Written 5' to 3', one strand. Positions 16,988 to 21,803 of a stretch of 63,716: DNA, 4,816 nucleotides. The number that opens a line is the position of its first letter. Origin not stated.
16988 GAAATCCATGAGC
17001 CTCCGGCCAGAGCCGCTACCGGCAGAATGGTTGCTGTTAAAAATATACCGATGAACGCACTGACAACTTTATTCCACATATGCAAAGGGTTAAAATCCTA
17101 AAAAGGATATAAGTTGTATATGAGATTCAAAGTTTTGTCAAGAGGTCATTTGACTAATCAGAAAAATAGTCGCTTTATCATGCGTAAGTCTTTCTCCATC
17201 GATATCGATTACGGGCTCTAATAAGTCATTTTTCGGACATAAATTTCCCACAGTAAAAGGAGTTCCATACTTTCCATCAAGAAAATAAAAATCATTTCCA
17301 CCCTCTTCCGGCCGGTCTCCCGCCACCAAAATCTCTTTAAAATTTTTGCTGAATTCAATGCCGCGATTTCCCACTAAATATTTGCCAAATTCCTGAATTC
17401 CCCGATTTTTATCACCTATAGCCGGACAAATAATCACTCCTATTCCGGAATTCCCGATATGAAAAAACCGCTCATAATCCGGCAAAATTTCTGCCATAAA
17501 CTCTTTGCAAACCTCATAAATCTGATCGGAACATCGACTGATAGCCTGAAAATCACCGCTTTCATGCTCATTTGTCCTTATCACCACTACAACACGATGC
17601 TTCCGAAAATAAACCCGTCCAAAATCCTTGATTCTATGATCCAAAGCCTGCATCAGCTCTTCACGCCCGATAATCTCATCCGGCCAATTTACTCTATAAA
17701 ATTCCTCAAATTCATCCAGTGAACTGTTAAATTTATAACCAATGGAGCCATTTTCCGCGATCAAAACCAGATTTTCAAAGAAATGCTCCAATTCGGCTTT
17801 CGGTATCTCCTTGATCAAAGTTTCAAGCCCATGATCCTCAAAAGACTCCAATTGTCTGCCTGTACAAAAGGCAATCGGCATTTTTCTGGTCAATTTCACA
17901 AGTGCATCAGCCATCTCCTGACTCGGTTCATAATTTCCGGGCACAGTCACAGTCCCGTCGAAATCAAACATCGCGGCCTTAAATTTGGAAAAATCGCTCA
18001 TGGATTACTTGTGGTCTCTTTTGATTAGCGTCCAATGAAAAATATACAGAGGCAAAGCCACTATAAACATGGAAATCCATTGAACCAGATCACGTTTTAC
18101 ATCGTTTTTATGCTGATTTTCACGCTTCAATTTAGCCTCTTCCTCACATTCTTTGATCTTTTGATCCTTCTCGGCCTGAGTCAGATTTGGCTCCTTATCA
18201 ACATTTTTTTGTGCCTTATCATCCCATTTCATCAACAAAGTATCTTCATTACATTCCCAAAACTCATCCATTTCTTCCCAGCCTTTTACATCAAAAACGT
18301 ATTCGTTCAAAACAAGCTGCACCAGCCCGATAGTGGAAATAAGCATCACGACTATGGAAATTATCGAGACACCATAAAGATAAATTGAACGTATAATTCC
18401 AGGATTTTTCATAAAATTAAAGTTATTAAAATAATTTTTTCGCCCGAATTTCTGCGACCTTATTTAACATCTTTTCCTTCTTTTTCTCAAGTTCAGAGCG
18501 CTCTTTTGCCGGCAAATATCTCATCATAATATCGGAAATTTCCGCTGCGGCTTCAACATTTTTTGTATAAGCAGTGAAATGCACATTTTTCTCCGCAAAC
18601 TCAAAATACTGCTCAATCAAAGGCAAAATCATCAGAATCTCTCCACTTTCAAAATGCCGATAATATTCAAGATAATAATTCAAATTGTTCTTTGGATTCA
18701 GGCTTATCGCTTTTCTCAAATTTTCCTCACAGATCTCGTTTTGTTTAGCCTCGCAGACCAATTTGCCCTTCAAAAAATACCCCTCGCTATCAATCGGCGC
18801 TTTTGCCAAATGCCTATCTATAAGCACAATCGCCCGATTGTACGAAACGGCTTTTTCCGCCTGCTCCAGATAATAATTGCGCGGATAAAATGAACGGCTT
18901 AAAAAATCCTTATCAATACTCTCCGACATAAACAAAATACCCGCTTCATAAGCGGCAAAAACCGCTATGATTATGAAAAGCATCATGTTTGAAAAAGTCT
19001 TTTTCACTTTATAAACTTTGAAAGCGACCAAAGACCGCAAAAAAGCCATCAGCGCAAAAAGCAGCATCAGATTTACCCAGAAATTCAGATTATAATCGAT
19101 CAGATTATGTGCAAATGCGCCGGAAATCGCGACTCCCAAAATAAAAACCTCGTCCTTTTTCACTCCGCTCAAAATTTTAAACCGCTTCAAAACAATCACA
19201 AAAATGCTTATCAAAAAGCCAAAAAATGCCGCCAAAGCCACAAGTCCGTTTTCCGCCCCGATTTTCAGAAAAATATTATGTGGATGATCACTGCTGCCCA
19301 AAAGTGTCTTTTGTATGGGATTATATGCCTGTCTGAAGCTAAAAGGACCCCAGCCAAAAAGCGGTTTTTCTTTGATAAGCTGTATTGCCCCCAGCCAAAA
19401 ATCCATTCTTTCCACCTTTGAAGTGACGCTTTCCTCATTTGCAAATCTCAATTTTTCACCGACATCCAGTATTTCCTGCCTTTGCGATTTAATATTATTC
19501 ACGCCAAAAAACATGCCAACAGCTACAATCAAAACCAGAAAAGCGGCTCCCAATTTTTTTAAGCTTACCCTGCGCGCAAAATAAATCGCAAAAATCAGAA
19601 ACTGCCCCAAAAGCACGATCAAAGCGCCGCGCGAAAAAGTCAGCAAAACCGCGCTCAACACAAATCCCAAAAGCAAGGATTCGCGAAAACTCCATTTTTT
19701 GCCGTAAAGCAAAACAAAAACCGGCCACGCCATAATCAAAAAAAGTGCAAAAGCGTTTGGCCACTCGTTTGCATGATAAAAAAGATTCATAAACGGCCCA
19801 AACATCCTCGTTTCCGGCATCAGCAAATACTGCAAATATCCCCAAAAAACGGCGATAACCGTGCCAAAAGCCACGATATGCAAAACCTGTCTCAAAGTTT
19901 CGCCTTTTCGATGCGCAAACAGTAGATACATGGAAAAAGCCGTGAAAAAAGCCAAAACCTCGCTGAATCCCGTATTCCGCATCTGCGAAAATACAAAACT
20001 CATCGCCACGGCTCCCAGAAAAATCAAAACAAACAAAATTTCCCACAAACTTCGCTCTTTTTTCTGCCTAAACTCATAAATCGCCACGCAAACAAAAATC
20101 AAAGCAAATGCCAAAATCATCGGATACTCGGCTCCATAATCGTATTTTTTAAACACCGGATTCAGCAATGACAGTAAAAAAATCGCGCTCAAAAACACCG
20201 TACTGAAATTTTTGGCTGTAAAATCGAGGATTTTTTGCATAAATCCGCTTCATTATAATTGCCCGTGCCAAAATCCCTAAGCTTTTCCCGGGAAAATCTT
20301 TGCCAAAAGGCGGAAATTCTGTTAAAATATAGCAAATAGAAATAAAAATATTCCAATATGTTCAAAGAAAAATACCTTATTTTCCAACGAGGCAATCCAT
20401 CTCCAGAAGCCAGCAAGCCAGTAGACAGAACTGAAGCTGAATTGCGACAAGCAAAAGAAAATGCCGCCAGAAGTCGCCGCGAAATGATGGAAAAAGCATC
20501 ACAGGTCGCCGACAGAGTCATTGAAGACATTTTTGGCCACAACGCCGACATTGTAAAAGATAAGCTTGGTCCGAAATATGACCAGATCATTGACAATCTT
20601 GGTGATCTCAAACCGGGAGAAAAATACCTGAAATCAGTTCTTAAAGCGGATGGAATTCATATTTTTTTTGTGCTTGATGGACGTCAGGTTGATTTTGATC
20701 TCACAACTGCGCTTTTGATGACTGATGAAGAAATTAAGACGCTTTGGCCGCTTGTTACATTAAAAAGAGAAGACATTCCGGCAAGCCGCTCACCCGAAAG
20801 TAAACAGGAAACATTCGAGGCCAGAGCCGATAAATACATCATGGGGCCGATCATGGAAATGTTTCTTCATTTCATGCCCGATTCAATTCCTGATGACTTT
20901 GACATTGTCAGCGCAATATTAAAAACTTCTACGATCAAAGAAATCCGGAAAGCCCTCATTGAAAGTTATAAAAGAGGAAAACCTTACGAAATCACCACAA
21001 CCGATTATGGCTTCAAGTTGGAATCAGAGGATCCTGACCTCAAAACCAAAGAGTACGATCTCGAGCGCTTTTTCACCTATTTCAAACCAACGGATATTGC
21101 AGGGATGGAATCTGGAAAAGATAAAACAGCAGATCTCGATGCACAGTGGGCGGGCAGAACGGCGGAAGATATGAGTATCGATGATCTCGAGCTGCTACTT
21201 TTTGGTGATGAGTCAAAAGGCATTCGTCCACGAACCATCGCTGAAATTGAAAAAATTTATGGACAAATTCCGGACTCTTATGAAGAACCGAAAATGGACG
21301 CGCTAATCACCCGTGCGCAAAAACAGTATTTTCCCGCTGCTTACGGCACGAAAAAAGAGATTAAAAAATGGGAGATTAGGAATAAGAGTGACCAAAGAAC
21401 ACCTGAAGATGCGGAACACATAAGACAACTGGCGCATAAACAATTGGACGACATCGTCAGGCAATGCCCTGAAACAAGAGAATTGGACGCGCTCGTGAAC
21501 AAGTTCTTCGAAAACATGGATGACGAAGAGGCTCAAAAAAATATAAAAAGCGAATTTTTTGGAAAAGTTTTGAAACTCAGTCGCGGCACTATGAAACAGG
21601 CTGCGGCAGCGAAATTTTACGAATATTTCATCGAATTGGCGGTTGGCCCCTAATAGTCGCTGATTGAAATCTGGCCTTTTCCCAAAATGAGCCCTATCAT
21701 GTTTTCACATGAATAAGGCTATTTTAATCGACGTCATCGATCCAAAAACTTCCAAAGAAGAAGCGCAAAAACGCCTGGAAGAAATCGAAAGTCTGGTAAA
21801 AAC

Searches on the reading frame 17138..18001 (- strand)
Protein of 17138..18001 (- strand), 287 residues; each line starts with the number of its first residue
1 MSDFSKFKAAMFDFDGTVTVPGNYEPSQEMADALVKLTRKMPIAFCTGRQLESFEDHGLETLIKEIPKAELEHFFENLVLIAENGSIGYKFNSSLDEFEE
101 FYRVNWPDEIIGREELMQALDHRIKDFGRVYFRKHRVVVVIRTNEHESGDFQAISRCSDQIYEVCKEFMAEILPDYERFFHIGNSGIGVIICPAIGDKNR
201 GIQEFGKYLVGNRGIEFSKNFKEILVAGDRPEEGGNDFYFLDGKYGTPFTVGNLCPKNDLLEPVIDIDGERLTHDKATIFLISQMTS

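Call 82: search_protein_families(library=pfam, proteins=[window:17138-18001:-], max_evalue=0.01)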
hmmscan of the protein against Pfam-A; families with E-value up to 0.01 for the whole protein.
window:17138-18001:- (287 aa): 2 families
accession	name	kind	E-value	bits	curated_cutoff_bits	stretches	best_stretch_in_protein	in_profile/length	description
PF02358.22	Trehalose_PPase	-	0.00076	19.1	27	1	11-56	1-51/235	Trehalose-phosphatase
PF08282.18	Hydrolase_3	-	0.0073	16.5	20.9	0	11-57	2-48/255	haloacid dehalogenase-like hydrolase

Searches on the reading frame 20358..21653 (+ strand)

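Call 7: search_protein_families(library=pfam, proteins=[window:20358-21653:+], max_evalue=0.00001)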
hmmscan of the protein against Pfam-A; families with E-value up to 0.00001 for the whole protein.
window:20358-21653:+ (431 aa): 0 families

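Call 82: search_protein_families(library=pfam, proteins=[window:20358-21653:+], max_evalue=0.01)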
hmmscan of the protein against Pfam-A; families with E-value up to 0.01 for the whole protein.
window:20358-21653:+ (431 aa): 1 family
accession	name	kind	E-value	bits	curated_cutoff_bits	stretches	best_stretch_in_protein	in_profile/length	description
PF02414.20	Borrelia_orfA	-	0.0024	18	25.8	1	297-397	86-183/288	Borrelia ORF-A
